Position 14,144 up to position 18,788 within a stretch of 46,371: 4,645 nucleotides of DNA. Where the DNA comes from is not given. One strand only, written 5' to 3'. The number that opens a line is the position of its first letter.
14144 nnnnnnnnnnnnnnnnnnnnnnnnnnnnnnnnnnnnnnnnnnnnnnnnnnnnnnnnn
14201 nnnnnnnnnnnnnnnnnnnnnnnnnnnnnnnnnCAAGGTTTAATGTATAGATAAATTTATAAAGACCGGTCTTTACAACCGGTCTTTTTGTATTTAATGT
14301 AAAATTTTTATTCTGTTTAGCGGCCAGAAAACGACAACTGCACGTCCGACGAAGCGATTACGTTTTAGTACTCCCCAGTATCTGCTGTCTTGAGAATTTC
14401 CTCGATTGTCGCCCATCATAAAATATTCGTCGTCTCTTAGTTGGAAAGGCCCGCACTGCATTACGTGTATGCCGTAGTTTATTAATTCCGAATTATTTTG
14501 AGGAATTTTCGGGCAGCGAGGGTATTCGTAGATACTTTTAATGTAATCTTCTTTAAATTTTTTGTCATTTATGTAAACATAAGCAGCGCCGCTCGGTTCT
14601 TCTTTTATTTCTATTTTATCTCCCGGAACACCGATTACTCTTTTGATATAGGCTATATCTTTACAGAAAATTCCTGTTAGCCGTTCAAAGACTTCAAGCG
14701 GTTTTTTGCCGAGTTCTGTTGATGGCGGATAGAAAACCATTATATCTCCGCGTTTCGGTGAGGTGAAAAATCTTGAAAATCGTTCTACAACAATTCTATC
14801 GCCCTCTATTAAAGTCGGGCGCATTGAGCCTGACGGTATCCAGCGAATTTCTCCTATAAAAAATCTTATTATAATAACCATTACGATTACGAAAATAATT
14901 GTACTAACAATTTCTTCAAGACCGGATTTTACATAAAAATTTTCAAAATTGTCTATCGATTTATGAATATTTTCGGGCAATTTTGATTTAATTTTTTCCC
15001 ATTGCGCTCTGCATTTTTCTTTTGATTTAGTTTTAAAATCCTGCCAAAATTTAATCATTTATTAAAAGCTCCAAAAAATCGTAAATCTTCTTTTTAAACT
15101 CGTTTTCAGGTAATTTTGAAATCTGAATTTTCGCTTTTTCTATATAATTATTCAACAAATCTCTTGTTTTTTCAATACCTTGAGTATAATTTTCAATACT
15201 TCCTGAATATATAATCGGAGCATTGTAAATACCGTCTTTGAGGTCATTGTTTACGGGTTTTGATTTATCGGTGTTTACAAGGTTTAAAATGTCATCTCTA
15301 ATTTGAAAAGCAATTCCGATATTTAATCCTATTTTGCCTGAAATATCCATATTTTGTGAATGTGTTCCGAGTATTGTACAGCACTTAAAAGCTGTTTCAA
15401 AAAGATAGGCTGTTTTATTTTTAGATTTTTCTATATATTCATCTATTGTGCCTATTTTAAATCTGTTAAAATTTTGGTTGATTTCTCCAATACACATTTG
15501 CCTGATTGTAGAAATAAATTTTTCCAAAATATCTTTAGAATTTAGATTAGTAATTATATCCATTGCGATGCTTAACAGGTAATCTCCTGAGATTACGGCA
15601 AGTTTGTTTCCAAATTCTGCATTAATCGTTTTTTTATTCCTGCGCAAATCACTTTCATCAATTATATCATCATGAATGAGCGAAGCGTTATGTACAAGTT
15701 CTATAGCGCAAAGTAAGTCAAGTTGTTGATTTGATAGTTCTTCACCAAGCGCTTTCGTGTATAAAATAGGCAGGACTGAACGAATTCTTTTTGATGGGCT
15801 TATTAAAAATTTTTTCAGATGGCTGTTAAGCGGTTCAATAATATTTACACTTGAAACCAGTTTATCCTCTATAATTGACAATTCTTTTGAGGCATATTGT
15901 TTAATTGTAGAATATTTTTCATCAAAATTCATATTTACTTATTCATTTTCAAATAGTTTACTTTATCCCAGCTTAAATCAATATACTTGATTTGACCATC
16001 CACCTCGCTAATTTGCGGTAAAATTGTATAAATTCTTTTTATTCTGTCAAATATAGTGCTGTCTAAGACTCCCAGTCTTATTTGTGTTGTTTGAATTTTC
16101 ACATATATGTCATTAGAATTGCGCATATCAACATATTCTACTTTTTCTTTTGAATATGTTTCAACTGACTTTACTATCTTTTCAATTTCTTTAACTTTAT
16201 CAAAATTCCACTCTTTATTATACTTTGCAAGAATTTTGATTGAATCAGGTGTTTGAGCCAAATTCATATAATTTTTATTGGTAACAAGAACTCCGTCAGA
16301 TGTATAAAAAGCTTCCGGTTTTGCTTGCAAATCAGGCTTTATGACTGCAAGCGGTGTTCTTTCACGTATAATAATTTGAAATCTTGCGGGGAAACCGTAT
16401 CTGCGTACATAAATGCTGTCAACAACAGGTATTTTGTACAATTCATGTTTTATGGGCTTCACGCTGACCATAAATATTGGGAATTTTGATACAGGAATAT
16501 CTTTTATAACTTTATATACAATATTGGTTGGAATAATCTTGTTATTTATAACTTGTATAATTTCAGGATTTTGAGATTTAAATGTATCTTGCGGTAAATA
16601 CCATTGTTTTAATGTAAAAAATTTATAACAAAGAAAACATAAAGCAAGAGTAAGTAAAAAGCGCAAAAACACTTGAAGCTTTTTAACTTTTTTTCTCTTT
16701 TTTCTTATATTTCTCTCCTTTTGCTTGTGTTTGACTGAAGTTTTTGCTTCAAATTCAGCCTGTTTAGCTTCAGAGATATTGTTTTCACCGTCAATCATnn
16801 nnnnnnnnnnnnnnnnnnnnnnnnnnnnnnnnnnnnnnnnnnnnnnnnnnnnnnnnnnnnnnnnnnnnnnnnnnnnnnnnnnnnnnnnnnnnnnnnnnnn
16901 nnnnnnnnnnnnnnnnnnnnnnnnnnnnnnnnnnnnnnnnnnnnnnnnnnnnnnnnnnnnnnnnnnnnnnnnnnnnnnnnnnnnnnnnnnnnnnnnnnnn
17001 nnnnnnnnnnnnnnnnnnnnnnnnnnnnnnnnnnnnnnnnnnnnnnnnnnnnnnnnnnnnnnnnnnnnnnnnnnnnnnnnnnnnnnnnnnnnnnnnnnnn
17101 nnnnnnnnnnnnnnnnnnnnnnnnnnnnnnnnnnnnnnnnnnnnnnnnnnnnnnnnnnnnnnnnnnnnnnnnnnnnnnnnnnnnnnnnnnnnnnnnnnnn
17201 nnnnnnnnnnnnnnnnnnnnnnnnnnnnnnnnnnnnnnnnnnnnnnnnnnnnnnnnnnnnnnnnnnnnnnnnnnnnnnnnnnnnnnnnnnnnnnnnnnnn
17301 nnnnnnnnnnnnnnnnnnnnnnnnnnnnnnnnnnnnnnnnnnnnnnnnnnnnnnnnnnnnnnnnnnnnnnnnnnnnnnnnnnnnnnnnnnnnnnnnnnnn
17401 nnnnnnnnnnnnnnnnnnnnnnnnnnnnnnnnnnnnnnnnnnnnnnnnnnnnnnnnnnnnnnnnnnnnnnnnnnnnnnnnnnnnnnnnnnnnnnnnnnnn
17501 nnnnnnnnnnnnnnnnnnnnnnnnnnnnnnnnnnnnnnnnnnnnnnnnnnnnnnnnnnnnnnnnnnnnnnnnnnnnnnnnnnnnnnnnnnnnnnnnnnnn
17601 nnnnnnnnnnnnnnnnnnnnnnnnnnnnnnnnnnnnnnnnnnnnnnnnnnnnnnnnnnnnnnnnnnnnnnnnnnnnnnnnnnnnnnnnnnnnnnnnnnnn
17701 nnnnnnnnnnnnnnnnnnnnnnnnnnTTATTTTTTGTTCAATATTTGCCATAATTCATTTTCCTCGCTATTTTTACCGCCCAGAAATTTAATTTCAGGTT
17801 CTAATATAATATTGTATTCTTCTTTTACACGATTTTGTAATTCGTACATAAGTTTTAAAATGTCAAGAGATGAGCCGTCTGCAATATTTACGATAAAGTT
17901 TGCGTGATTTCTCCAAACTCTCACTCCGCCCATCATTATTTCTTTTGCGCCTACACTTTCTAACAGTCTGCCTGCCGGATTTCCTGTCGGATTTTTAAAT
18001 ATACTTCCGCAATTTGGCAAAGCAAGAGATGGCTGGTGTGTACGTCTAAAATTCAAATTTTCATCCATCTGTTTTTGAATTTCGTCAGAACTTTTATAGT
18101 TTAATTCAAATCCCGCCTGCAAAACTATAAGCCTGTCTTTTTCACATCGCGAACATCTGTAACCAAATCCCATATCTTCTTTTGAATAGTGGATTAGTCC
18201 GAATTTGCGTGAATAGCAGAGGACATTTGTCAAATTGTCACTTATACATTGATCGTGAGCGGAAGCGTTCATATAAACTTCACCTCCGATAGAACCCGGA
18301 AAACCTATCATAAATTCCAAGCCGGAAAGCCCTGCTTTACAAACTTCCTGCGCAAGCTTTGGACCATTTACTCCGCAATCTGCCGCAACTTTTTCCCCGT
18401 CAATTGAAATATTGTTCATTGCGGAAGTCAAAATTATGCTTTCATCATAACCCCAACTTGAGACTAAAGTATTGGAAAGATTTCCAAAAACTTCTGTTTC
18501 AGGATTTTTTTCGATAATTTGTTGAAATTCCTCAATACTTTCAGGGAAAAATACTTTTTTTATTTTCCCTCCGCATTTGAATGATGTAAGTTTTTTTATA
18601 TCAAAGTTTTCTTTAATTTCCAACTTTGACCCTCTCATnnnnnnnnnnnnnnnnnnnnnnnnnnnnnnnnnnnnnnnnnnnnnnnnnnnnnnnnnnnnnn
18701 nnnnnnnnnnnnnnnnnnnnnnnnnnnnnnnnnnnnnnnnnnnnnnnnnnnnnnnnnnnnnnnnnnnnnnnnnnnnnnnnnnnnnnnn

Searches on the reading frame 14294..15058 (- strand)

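Call 7: search_protein_families(library=pfam, proteins=[window:14294-15058:-], max_evalue=0.01)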
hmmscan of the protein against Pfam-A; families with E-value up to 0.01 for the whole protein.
window:14294-15058:- (254 aa): 1 family
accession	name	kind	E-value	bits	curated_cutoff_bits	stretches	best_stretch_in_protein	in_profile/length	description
PF10502.14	Peptidase_S26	-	1.7e-46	158.6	22.9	1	49-245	3-168/168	Signal peptidase, peptidase S26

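Call 8: search_protein_families(library=ncbifam, proteins=[window:14294-15058:-], max_evalue=0.01)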
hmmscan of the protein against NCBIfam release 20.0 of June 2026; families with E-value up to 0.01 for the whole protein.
window:14294-15058:- (254 aa): 9 families
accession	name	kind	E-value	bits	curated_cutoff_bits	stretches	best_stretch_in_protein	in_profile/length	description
TIGR02227.1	sigpep_I_bact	equivalog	5.1e-41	140.2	47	1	51-248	2-162/162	signal peptidase I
NF008114.0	PRK10861.1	equivalog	1.7e-25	90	277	2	36-151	49-158/324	signal peptidase I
TIGR02754.1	sod_Ni_protease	equivalog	3.5e-09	37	63.25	2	77-114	6-43/90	nickel-type superoxide dismutase maturation protease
TIGR02771.1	TraF_Ti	equivalog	2.8e-08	33.5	100.25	1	99-244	45-169/171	conjugative transfer signal peptidase TraF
NF010459.0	PRK13884.1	subfamily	2.4e-07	30.4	156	1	102-236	52-168/178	conjugal transfer peptidase TraF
TIGR02228.1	sigpep_I_arch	equivalog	0.0002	21.2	51.85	1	50-111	6-71/158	signal peptidase I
NF033617.1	RND_permease_2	subfamily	0.00094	17.2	1250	1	14-72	296-355/1009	multidrug efflux RND transporter permease subunit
NF007133.0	PRK09579.1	equivalog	0.0038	14.8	1763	1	15-72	298-356/1017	multidrug efflux RND transporter permease subunit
NF000282.2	RND_permease_1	subfamily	0.0059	14.5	1250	1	13-72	302-362/1029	multidrug efflux RND transporter permease subunit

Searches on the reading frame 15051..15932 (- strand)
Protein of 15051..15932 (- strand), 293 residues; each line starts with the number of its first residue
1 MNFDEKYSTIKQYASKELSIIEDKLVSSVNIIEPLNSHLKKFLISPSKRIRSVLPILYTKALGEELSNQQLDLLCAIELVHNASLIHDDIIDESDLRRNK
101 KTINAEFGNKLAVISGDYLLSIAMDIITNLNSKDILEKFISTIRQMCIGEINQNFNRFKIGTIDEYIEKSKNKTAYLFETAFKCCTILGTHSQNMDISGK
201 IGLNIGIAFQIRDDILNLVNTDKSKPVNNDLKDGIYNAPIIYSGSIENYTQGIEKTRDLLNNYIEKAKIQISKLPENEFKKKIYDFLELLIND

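Call 7: search_protein_families(library=pfam, proteins=[window:15051-15932:-], max_evalue=0.01)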
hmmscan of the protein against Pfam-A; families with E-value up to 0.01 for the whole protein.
window:15051-15932:- (293 aa): 1 family
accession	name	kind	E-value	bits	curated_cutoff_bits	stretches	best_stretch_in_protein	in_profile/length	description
PF00348.22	polyprenyl_synt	-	1.3e-55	188.8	27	1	35-250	4-225/251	Polyprenyl synthetase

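Call 8: search_protein_families(library=ncbifam, proteins=[window:15051-15932:-], max_evalue=0.01)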
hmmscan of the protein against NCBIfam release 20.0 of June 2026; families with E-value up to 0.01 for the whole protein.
window:15051-15932:- (293 aa): 16 families
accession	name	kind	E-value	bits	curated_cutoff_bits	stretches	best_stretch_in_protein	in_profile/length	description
TIGR02749.1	prenyl_cyano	equivalog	3e-49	167.8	383.2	1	9-243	5-246/322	solanesyl diphosphate synthase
TIGR02748.1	GerC3_HepT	equivalog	9.3e-45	153.1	456.55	1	7-243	2-242/319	heptaprenyl diphosphate synthase component II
NF045628.1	HxpDPsynlarge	equivalog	1e-38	133.1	500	1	35-242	23-233/311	hexaprenyl-diphosphate synthase large subunit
NF008140.0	PRK10888.1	equivalog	1.3e-36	126.6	412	1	18-243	14-243/323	octaprenyl diphosphate synthase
NF041169.1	f2_encap_cargo4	exception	4.4e-34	118.2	450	1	47-243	50-252/334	family 2 encapsulin nanocompartment cargo protein polyprenyl transferase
NF040698.1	IdsA_Meth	equivalog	3.3e-33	115.3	468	1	17-235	10-241/328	short chain isoprenyl diphosphate synthase IdsA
NF042417.1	NPPPS_Mycobact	equivalog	1.9e-29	102.8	600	1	39-243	48-255/335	nonaprenyl/(2E,6E)-farnesyl/geranylgeranyl diphosphat synthase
NF041003.1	GGPP_syn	equivalog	3.6e-29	101.9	500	1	40-235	33-238/326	geranylgeranyl diphosphate synthase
NF045485.1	FPPsyn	subfamily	1.2e-27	96.8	275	1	24-274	14-269/288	farnesyl diphosphate synthase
NF045549.1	GGPPsyn_IdsB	equivalog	6.3e-25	87.9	475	1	45-234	63-259/346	geranylgeranyl diphosphate synthase IdsB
NF040789.2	gerfarn_diphsyn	equivalog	1.2e-24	87.2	560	1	68-220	79-241/345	geranylfarnesyl diphosphate synthase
NF045685.1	GGPPSynCrtE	equivalog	2e-24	86.1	460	1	10-268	3-279/293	geranylgeranyl diphosphate synthase CrtE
NF040936.1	hexpp_archaea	equivalog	2.3e-24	86.2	400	1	16-266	9-246/275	hexaprenyl pyrophosphate synthase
NF040627.1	GFPS_Meth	equivalog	1.5e-22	80.4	600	1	27-285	18-272/285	geranylfarnesyl diphosphate synthase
NF042416.1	GFPPS_Mycobact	equivalog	1.6e-16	60.3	600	1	35-234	30-257/350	bifunctional (2E,6E)-farnesyl/geranyl diphosphate synthase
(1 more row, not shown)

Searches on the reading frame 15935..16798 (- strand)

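Call 10: search_protein_families(library=pfam, proteins=[window:15935-16798:-], max_evalue=0.00001)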
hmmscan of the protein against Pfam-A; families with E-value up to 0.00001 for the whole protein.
window:15935-16798:- (287 aa): 1 family
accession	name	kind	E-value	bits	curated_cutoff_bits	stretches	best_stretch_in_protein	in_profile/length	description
PF08478.15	POTRA_1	-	9.9e-06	26.2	23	1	79-147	4-69/69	POTRA domain, FtsQ-type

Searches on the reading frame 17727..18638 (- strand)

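Call 10: search_protein_families(library=pfam, proteins=[window:17727-18638:-], max_evalue=0.00001)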
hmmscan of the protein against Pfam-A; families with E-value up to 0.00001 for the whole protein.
window:17727-18638:- (303 aa): 2 families
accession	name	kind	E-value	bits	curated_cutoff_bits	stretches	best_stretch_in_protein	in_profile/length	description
PF02873.21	MurB_C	-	3e-27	95.1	27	1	186-286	1-99/99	UDP-N-acetylenolpyruvoylglucosamine reductase, C-terminal domain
PF01565.28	FAD_binding_4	-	8.4e-10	38.9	26.4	1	28-139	3-126/139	FAD binding domain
